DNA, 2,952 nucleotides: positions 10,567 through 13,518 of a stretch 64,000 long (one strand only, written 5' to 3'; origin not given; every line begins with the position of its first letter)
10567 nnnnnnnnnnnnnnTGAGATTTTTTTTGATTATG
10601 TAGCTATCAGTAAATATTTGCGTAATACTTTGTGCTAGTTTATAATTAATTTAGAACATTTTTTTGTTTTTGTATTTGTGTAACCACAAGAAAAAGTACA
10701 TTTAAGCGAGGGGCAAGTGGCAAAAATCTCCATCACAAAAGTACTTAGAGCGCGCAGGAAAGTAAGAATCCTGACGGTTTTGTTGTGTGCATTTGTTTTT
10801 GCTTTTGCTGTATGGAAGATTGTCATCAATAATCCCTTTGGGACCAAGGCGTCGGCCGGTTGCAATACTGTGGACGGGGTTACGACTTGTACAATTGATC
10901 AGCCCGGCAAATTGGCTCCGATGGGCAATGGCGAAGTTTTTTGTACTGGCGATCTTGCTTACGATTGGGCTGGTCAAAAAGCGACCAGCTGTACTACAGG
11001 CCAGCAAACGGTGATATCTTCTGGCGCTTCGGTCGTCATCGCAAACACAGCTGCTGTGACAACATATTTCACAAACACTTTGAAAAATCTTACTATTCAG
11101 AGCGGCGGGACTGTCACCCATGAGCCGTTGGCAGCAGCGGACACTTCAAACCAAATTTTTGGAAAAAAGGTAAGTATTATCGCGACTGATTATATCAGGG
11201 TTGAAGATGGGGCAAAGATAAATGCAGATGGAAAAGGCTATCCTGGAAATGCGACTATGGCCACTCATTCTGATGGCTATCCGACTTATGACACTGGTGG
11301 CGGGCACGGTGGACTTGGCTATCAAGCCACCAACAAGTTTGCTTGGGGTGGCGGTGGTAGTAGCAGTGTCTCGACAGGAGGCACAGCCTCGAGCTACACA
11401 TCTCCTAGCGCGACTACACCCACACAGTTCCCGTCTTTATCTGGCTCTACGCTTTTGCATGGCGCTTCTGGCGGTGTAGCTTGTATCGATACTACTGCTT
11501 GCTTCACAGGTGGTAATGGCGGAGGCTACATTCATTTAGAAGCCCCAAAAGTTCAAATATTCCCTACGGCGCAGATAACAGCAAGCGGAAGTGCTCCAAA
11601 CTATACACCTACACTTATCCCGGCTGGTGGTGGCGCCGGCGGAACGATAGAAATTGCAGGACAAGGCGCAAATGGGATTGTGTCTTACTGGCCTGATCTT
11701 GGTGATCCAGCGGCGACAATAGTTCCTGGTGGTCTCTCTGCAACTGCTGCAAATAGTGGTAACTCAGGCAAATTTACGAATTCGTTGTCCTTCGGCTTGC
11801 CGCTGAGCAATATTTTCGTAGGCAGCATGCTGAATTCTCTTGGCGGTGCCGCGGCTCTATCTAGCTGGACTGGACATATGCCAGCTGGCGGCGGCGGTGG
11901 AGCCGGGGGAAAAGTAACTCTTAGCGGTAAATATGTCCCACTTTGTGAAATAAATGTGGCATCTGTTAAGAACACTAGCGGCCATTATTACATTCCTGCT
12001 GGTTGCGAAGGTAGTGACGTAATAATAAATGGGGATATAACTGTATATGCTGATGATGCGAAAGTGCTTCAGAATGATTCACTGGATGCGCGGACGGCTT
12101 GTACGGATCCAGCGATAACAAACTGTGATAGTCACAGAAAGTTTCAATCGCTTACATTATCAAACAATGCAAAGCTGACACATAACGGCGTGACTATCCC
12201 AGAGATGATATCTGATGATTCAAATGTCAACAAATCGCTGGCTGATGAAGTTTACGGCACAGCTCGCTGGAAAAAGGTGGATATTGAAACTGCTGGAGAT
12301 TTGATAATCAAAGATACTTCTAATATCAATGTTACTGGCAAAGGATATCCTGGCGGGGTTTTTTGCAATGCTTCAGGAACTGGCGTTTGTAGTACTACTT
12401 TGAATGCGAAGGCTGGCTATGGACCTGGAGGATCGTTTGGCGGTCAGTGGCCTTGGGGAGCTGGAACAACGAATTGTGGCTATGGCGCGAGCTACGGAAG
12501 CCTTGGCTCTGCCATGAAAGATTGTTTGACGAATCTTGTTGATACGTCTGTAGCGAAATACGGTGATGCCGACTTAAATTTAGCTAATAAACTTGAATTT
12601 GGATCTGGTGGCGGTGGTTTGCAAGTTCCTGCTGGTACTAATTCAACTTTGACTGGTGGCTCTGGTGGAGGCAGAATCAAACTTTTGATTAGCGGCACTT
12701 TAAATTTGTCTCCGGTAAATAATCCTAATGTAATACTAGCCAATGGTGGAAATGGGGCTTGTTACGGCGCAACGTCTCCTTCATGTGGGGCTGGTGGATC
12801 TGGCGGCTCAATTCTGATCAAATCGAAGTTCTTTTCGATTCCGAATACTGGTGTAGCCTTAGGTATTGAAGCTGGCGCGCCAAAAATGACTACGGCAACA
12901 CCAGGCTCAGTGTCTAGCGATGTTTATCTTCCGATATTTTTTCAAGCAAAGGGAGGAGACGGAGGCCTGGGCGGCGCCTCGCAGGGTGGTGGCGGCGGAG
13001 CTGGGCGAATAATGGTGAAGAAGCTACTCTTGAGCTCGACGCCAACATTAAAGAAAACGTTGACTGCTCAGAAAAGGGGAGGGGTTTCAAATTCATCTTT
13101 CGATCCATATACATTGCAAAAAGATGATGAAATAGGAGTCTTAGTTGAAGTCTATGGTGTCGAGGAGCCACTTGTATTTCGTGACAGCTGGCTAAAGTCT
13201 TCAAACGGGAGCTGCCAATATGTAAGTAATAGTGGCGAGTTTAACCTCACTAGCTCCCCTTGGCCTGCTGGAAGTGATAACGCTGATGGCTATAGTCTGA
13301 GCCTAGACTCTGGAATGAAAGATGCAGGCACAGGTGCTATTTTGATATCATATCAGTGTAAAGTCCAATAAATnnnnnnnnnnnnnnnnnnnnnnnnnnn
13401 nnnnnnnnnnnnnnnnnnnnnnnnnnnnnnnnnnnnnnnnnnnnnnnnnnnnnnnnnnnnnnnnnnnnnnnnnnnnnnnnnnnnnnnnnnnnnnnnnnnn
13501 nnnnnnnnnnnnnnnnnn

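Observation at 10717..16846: Tandem paralogous Gly-rich beta-helix-like secreted proteins plus a small secreted protein form a surface module with the giant gene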

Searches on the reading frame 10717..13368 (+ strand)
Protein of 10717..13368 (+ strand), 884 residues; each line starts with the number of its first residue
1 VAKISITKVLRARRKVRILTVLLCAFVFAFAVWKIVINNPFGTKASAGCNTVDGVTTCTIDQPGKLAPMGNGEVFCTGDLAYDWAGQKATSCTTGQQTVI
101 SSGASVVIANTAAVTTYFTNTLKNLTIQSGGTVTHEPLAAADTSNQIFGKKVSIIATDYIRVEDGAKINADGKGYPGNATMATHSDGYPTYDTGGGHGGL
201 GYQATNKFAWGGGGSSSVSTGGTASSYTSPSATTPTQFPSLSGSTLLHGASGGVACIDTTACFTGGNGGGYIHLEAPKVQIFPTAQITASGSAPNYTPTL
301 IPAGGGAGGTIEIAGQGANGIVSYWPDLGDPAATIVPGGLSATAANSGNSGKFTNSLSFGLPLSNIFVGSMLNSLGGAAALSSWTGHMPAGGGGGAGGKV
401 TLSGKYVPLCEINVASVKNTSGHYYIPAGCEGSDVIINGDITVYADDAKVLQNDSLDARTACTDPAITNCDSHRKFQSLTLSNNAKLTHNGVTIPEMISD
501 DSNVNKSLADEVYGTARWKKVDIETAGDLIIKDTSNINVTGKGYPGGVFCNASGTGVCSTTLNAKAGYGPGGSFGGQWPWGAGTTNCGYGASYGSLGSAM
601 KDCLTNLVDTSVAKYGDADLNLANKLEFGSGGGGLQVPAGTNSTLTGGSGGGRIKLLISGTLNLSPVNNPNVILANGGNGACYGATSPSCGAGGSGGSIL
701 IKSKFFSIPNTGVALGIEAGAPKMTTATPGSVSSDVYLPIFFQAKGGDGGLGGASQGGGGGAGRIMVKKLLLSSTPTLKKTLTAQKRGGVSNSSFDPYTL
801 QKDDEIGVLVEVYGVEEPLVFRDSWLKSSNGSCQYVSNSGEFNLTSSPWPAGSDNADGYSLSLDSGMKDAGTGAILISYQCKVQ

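Call 7: search_protein_families(library=pfam, proteins=[window:10717-13368:+], max_evalue=1)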
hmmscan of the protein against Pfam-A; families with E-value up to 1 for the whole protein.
window:10717-13368:+ (884 aa): 0 families

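Call 8: search_protein_families(library=ncbifam, proteins=[window:10717-13368:+], max_evalue=1)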
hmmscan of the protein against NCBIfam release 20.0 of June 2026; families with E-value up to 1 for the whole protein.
window:10717-13368:+ (884 aa): 0 families

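Call 18: find_homologous_proteins(query=window:10717-13368:+)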
Query window:10717-13368:+ (884 aa): 6 proteins with E <= 0.001 among 8000 candidates.
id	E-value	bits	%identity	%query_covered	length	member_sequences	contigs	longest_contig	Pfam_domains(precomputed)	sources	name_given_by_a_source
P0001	0.0e+0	1965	100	100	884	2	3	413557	-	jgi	-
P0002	0.0e+0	1013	57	100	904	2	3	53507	-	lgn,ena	-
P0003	9.7e-288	975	55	100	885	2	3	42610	-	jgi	-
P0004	3.2e-83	298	33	51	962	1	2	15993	-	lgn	-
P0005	4.0e-43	166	27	62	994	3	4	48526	-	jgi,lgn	-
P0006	1.0e-18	85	37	14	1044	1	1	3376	-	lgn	-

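Call 19: find_encoding_contigs(protein=P0002, flank=10000, max_places=2)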
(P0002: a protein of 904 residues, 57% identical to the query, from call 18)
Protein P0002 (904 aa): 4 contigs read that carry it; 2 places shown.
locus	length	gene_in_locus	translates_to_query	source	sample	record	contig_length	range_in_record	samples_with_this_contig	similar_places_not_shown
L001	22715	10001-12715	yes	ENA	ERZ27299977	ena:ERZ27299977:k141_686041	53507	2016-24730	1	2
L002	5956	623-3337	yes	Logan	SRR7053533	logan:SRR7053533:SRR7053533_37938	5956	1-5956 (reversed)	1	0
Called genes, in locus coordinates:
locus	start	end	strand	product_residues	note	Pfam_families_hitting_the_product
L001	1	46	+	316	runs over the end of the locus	PF00672:HAMP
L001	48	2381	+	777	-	PF00672:HAMP, PF00989:PAS, PF08448:PAS_4, PF13426:PAS_9, PF00512:HisKA, PF02518:HATPase_c, PF13581:HATPase_c_2 (faint)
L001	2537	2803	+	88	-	PF04014:MazE_antitoxin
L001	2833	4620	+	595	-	PF00664:ABC_membrane, PF00005:ABC_tran, PF02463:SMC_N (faint)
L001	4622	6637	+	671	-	PF00664:ABC_membrane, PF00005:ABC_tran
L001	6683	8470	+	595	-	PF00083:Sugar_tr, PF06779:MFS_4 (faint), PF07690:MFS_1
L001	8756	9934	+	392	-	PF00817:IMS, PF11799:IMS_C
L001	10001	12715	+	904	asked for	-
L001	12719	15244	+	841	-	-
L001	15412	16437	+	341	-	-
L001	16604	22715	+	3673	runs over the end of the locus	PF13385:Laminin_G_3, PF00054:Laminin_G_1 (faint), PF02210:Laminin_G_2, PF13385:Laminin_G_3, PF10102:DUF2341, PF00354:Pentaxin (weak), PF13385:Laminin_G_3, PF24684:Vgb_lyase, +3 more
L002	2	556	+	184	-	?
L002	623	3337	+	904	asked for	-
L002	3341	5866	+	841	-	-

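Call 20: find_encoding_contigs(protein=P0005, flank=10000, max_places=2)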
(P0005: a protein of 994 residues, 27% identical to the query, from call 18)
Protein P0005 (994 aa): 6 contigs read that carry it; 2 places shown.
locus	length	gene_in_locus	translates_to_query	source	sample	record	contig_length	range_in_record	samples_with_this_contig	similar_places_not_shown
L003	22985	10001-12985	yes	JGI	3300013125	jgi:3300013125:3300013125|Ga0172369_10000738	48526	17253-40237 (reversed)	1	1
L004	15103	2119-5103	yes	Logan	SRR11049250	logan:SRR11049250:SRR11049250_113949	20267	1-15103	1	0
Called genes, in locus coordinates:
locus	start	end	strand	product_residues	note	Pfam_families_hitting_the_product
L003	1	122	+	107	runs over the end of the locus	-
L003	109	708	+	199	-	PF01966:HD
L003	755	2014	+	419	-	PF17991:Thioredoxin_10, PF01035:DNA_binding_1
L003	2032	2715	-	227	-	PF01255:Prenyltransf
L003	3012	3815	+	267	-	PF02900:LigB, PF01875:Memo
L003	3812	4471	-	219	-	PF02163:Peptidase_M50 (weak)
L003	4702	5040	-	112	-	PF13451:zf_Tbcl, PF23477:zf_Tbcl_2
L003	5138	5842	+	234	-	PF13177:DNA_pol3_delta2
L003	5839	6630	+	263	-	PF04468:PSP1, PF28472:PSP1_3rd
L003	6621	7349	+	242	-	PF07719:TPR_2 (faint), PF25063:ARM_TT21_C (faint), PF00515:TPR_1 (faint), PF13432:TPR_16 (faint), PF14559:TPR_19 (faint), PF13424:TPR_12 (faint), PF13181:TPR_8 (faint), PF13414:TPR_11 (faint)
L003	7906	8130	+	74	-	PF00471:Ribosomal_L33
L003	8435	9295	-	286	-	-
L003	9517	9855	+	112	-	-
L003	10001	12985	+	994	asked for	-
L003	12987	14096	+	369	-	-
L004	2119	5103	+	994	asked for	-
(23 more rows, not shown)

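Call 38: find_related_loci(query=A2, collection=genome_contigs, flank=10000)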
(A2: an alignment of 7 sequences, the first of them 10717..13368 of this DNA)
Query A2 (884 aa) in genome_contigs; peptide patterns used: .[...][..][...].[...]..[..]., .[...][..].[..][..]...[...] (x = any residue, [..] = any of these).
113 stretches matched a pattern; 10 encode a relative of the query (tblastn E <= 1e-3); 10 distinct loci.
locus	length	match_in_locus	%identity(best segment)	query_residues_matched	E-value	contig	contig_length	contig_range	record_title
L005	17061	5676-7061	30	434-884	2e-23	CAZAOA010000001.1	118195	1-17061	MAG TPA_asm: uncultured Candidatus Saccharibacteria bacterium isolate SRP179991_co5_105 genome assembly, contig: NODE_10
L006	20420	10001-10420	42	426-549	1e-23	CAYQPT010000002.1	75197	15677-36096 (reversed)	MAG TPA_asm: uncultured Candidatus Saccharibacteria bacterium isolate SRP192927_co1_1036 genome assembly, contig: NODE_3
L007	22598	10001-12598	29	1-815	4e-20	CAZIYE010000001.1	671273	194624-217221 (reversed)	MAG TPA_asm: uncultured Candidatus Saccharibacteria bacterium isolate SRP272421_co4_706 genome assembly, contig: NODE_1_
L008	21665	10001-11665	44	125-709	6e-19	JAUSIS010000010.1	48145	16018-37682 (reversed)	MAG: bacterium isolate E14_metabat.bin.267 E14_k141_1288513, whole genome shotgun sequence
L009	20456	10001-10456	36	416-547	6e-18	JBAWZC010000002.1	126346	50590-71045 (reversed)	MAG: Candidatus Berkelbacteria bacterium isolate ELA105 MAG105_2, whole genome shotgun sequence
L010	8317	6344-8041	28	107-685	7e-18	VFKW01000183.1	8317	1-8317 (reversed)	MAG: Candidatus Berkelbacteria bacterium isolate Bin_65_7 c_000000179822, whole genome shotgun sequence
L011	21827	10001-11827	27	1-883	7e-12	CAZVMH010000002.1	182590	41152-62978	MAG TPA_asm: uncultured Candidatus Saccharibacteria bacterium isolate binchicken_co79_39 genome assembly, contig: NODE_2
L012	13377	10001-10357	41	74-547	1e-8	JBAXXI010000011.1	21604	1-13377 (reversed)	MAG: Candidatus Berkelbacteria bacterium isolate ELA735 MAG735_11, whole genome shotgun sequence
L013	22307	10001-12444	30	107-575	3e-6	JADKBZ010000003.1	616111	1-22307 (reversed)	MAG: Holophagales bacterium isolate OdNE_18-Q3-R46-58_BATAC.193 tig00001893-10-6139520, whole genome shotgun sequence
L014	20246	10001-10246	34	107-547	3e-6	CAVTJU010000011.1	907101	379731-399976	MAG: uncultured Fibrobacteraceae bacterium isolate MFD05674.bin.2.139 genome assembly, contig: contig_36244, whole genom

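Call 40: predict_structure(alignment_id=A2)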
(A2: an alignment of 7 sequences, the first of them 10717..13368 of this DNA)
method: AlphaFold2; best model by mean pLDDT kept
length: 884 residues; sequences in the alignment: 7
mean_pLDDT: 63.8   pTM: 0.60
mean pLDDT of the five models: 63.8, 62.9, 62.9, 61.9, 59.3
residues with pLDDT >= 90: 138; 70-90: 261; 50-70: 208; < 50: 277
segments of 3 or more residues with pLDDT < 50: 1-5, 38-46, 180-245, 327-368, 383-390, 500-504, 549-566, 570-627, 638-645, 683-689, 723-726, 752-756, 772-774, 825-831, 835-860
pLDDT, mean of each block of 10 residues (from residue 1): 46 64 75 55 50 80 92 90 92 89 87 93 91 89 81 93 90 71 32 33 32 39 33 28 49 56 71 92 85 65 69 76 61 25 28 31 40 71 48 61 75 83 87 91 92 76 82 93 94 69 54 79 93 92 68 38 45 39 36 36 29 29 41 57 55 88 78 84 48 77 77 61 53 62 78 51 73 59 70 59 72 62 52 43 31 38 54 66 64
secondary structure, 60 per line:
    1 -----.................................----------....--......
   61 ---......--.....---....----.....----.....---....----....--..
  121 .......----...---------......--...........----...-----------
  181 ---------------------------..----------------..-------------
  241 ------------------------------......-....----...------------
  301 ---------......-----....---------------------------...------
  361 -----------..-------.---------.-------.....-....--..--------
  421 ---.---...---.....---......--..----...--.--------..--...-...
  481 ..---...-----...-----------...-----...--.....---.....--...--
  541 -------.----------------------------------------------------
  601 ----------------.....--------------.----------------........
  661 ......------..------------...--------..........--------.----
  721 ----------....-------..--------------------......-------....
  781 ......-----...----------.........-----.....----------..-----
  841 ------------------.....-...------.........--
elements in order (helices of 4 or more, strands of 3 or more residues): H6-38 E49-52 E55-60 E64-69 E72-76 E80-83 E88-92 E97-101 E105-108 E113-116 E119-127 E132-134 H144-149 E152-162 E167-169 E271-276 E278-281 E286-288 E310-315 E321-324 E352-354 E399-403 E405-408 E434-438 E442-444 E474-476 E478-482 E486-488 E521-525 E529-533 E536-538 H617-621 E653-666 E698-707 E731-734 E764-769 E777-786 E805-813 E819-823 E859-863 E874-882

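Call 44: fold_search(model_id=the predicted structure, library=pdb)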
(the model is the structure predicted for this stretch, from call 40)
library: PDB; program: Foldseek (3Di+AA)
matches with E <= 10: 10; with E <= 0.001: 0
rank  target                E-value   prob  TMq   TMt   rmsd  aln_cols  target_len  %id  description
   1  7yms_F                1.5e+00  0.16  0.06  0.18  11.0       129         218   16  Cryo-EM structure of Coxsackievirus A16 in complex with a neutralizing antibody 9B5 (released 2022-08-24)
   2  3h09_A                3.0e+00  0.01  0.07  0.07  24.7       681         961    8  The structure of Haemophilus influenzae IgA1 protease (released 2009-04-21)
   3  6e3f                  3.6e+00  0.05  0.05  0.07  15.1       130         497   15  The structure of the C-terminal domains (C123) of Streptococcus intermedius antigen I/II (Pas) (released 2019-07-17)
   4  4om9                  3.8e+00  0.01  0.08  0.08  19.2       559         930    9  X-Ray Crystal Structure of the passenger domain of Plasmid encoded toxin, an Autrotansporter Enterotoxin from enteroaggr (released 2014-03-12)
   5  8cpk_B                5.2e+00  0.02  0.09  0.17  19.8       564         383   10  Crystal structure of EtpA secretion domain from Enterotoxigenic Escherichia coli (released 2024-01-10)
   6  8ulf_H                6.0e+00  0.07  0.06  0.19  11.6       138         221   13  Crystal structure of Plasmodium vivax CelTOS in complex with antibody 7g7 (released 2024-09-11)
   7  3qe5_A                6.2e+00  0.03  0.04  0.06  15.1       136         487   10  Complete structure of Streptococcus mutans Antigen I/II carboxy-terminus (released 2011-04-20)
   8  3h09_B                7.8e+00  0.01  0.07  0.07  25.0       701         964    9  The structure of Haemophilus influenzae IgA1 protease (released 2009-04-21)
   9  7t87_B                8.2e+00  0.01  0.04  0.09  19.3       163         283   10  CRYSTAL STRUCTURE OF LEUKOCIDIN AB/CENTYRIN S17/FAB 214F COMPLEX (released 2023-01-11)
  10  6ch8_E                9.8e+00  0.03  0.05  0.16  13.5       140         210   10  Crystal structure of a natively-glycosylated BG505 SOSIP.664 HIV-1 Envelope Trimer in complex with the broadly-neutral (released 2018-05-02)

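Call 45: search_solved_structures(query=A2, max_evalue=1)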
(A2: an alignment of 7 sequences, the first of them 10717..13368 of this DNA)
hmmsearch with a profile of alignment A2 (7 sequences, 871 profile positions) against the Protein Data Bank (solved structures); distinct sequences matched with E-value up to 1: 1.
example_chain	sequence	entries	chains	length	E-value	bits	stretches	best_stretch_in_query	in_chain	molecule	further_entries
6kol_A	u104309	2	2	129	0.095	14.1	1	309-374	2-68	Blue (Type 1) copper domain protein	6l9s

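Call 53: search_protein_representatives(alignment_id=A2)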
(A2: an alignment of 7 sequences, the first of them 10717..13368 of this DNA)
Query: 7 sequences, 871 profile positions. Proteins with E-value up to 0.001 (for the whole library): 991; up to 1e-10: 329; up to 1e-30: 158. The best 150 are listed.
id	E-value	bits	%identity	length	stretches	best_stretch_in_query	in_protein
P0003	0.0e+00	1205.0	-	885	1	1-871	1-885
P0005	0.0e+00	1040.0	-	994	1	1-871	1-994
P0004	6.0e-294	994.1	-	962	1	1-871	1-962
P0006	7.6e-271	917.7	-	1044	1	1-871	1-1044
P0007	4.9e-179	613.9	-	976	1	1-871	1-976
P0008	1.6e-156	539.4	-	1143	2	1-470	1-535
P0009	9.0e-154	530.3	-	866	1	1-870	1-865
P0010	6.2e-148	511.0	-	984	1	1-871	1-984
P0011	4.1e-145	501.7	-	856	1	1-870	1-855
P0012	2.5e-144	499.1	-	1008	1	1-870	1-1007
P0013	1.7e-143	496.4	-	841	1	1-870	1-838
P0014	2.6e-137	475.9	-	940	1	29-871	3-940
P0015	3.5e-137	475.5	-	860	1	1-871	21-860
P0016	1.0e-136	473.9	-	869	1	37-871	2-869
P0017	1.7e-131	456.7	-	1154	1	23-869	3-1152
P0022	1.6e-123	430.3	-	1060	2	252-871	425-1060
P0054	1.4e-81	291.5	-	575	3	417-775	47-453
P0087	8.8e-64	232.6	-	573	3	475-737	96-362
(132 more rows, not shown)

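Call 66: search_protein_families(library=pfam, proteins=[P0022, L006:11543-13501:+, L007:14778-16223:+, L011:11805-13766:+], max_evalue=0.1)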
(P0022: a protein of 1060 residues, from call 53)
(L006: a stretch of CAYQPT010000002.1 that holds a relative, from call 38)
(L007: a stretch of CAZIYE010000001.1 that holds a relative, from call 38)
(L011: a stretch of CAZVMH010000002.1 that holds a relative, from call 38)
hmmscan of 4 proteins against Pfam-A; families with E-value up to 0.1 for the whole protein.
P0022 (1060 aa): 0 families

L006:11543-13501:+ (653 aa): 4 families
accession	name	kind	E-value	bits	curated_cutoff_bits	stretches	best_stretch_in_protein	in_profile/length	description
PF13385.13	Laminin_G_3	-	8.4e-15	55.7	27.6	1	89-240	16-144/151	Concanavalin A-like lectin/glucanases superfamily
PF23981.1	DUF7305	-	1.2e-08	35.5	27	1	542-633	92-183/185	Domain of unknown function (DUF7305)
PF07953.20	Toxin_R_bind_N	-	0.023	14.8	23.8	1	85-182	49-137/191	Clostridium neurotoxin, N-terminal receptor binding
PF02210.31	Laminin_G_2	-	0.066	14.1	22.9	0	133-234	23-121/126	Laminin G domain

L007:14778-16223:+ (482 aa): 1 family
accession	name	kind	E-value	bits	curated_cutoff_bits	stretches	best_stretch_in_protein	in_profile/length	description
PF05264.16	CfAFP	-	0.053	14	25.9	0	392-439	11-56/137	Choristoneura fumiferana antifreeze protein (CfAFP)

L011:11805-13766:+ (654 aa): 3 families
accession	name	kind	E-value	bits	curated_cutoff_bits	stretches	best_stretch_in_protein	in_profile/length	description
PF13385.13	Laminin_G_3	-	4.2e-09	37.2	27.6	1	98-290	3-151/151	Concanavalin A-like lectin/glucanases superfamily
PF23981.1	DUF7305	-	0.00084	19.7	27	1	571-637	117-184/185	Domain of unknown function (DUF7305)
PF02210.31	Laminin_G_2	-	0.04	14.8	22.9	0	181-278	41-122/126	Laminin G domain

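Call 76: search_protein_families(library=ncbifam, proteins=[L006:11543-13501:+, L011:11805-13766:+, L007:14778-16223:+], max_evalue=0.1)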
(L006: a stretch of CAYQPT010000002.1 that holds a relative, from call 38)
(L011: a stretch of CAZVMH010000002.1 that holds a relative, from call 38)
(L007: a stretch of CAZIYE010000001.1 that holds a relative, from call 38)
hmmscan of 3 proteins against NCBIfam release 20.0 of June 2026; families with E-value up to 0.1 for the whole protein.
L006:11543-13501:+ (653 aa): 0 families

L011:11805-13766:+ (654 aa): 1 family
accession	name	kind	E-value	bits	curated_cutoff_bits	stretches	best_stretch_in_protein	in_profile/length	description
NF052521.1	TafC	equivalog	0.00041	19.6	410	1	228-298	295-365/373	TafC family fimbrial protein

L007:14778-16223:+ (482 aa): 0 families

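Call 90: find_encoding_contigs(protein=P0054, flank=9000, max_places=1)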
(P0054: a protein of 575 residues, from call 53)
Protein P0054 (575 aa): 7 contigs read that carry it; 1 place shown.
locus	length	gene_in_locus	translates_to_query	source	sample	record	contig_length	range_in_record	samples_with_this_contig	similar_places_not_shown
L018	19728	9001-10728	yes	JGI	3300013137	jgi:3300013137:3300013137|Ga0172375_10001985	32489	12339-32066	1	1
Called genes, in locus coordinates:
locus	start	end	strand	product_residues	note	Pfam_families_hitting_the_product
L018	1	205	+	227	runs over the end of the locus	PF13177:DNA_pol3_delta2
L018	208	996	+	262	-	PF04468:PSP1, PF28472:PSP1_3rd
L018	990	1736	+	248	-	PF07719:TPR_2 (faint), PF13431:TPR_17 (faint), PF13424:TPR_12 (faint), PF14559:TPR_19 (faint), PF00515:TPR_1 (faint), PF13432:TPR_16 (weak), PF13414:TPR_11 (faint), PF21033:RMD1-3 (weak), +1 more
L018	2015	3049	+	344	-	PF00701:DHDPS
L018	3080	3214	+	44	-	-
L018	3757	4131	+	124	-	PF11645:PDDEXK_5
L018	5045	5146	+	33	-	-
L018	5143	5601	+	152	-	PF04892:VanZ-LLP1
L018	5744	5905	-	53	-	-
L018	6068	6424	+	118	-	-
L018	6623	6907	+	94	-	PF19029:DUF883_C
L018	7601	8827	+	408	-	PF00817:IMS, PF11799:IMS_C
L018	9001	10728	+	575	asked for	-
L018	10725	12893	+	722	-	-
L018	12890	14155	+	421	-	-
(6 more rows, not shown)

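Call 91: find_encoding_contigs(protein=P0016, flank=9000, max_places=1)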
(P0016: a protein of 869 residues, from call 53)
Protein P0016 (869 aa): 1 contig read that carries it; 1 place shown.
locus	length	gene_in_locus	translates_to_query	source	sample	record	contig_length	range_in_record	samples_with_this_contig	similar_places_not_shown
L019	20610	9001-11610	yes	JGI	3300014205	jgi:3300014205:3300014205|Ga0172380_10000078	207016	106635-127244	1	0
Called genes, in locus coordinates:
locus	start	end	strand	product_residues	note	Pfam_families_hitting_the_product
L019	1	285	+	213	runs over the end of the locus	-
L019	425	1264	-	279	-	PF04072:LCM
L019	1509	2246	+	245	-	-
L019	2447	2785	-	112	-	-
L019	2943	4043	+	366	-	PF03193:RsgA_GTPase, PF00005:ABC_tran (weak), PF01926:MMR_HSR1 (weak)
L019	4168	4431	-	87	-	PF04232:SpoVS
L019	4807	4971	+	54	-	-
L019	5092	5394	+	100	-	PF19029:DUF883_C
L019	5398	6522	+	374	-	PF02163:Peptidase_M50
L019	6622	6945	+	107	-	-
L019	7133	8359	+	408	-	PF00817:IMS, PF11799:IMS_C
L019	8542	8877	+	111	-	PF03954:Lectin_N (weak)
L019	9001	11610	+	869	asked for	-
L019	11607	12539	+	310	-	-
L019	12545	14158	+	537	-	-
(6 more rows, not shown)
